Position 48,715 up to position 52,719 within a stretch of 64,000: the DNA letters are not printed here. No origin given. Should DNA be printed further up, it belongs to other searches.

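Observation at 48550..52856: Duplicated segment: regulator 3' end plus leader with an identical 25-nt box upstream of two cargo genes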

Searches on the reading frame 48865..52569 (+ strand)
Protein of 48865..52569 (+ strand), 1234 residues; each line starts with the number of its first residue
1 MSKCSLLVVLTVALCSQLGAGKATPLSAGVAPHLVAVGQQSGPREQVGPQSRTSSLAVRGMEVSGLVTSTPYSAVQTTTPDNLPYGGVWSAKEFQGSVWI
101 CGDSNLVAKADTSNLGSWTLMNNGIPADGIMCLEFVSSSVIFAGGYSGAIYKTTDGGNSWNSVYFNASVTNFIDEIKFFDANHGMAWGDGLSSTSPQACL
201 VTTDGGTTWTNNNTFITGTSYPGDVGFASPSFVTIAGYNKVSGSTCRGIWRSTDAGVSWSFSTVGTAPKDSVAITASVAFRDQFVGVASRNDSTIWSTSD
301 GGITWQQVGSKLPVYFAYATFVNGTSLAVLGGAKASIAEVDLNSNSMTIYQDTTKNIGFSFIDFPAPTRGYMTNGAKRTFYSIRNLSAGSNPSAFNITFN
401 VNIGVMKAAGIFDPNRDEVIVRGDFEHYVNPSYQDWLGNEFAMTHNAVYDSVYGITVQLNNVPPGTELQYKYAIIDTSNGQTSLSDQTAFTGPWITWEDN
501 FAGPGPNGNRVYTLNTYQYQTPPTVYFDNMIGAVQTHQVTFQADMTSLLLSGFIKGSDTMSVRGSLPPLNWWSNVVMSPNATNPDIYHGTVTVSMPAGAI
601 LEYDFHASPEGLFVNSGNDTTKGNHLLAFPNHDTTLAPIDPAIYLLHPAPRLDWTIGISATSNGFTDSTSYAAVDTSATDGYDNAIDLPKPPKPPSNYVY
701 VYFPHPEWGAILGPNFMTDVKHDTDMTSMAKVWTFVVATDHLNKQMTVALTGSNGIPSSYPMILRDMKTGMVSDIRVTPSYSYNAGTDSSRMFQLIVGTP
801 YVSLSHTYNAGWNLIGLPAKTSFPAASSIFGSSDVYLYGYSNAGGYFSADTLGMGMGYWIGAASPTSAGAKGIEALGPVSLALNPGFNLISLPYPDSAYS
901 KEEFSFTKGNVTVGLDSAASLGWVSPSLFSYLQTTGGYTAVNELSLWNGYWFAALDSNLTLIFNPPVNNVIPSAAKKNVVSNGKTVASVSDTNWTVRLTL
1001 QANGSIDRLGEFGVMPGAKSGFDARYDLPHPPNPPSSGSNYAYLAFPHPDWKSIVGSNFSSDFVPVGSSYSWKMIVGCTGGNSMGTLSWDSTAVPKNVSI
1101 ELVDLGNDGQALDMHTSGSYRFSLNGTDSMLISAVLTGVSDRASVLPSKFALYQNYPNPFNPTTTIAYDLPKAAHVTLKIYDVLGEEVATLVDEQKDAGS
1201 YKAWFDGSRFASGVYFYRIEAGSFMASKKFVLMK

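Call 7: search_protein_families(library=pfam, proteins=[window:48865-52569:+])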
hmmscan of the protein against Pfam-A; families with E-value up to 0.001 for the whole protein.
window:48865-52569:+ (1234 aa): 4 families
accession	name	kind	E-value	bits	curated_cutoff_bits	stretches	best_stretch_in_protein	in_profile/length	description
PF18962.6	Por_Secre_tail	-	2.9e-10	40.7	27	1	1156-1231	2-74/75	Secretion system C-terminal sorting domain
PF15902.12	Sortilin-Vps10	-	5e-09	35.9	33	0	130-221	28-121/446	Sortilin, neurotensin receptor 3,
PF14870.12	PSII_BNR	-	3.8e-06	26.8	27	1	96-189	199-295/303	Photosynthesis system II assembly factor YCF48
PF13860.13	FlgD_ig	-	0.00024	21.5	27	0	1164-1221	12-75/79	FlgD Ig-like domain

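Call 61: search_protein_families(library=ncbifam, proteins=[window:48865-52566:+])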
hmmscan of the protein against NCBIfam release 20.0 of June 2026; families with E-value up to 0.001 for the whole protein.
window:48865-52566:+ (1234 aa): 5 families
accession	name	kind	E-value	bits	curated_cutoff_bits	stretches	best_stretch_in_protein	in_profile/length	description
TIGR04183.1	Por_Secre_tail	domain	3.5e-11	42.9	23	1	1156-1231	2-70/72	T9SS type A sorting domain-containing protein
NF052323.1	T9SSA_dep_M6i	equivalog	5.4e-08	31.3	600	1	1153-1223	959-1027/1043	T9SS-dependent M6-like inactivated metalloprotease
NF038113.1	T9SSA_dep_M36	equivalog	6.8e-07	27.8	885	1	1153-1232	793-868/869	T9SS-dependent M36 family metallopeptidase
NF010237.0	PRK13684.1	equivalog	1.2e-06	27.8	326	1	95-189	225-321/334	photosynthesis system II assembly factor Ycf48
NF045728.1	glycosyl_F510_1955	equivalog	6.7e-05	22.3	175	1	151-310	75-215/246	F510_1955 family glycosylhydrolase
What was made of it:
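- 48865..52569 (+): Cargo A: 1234-aa BNR/sortilin-like repeat protein with a T9SS C-terminal sorting domain. Calls 7, 61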
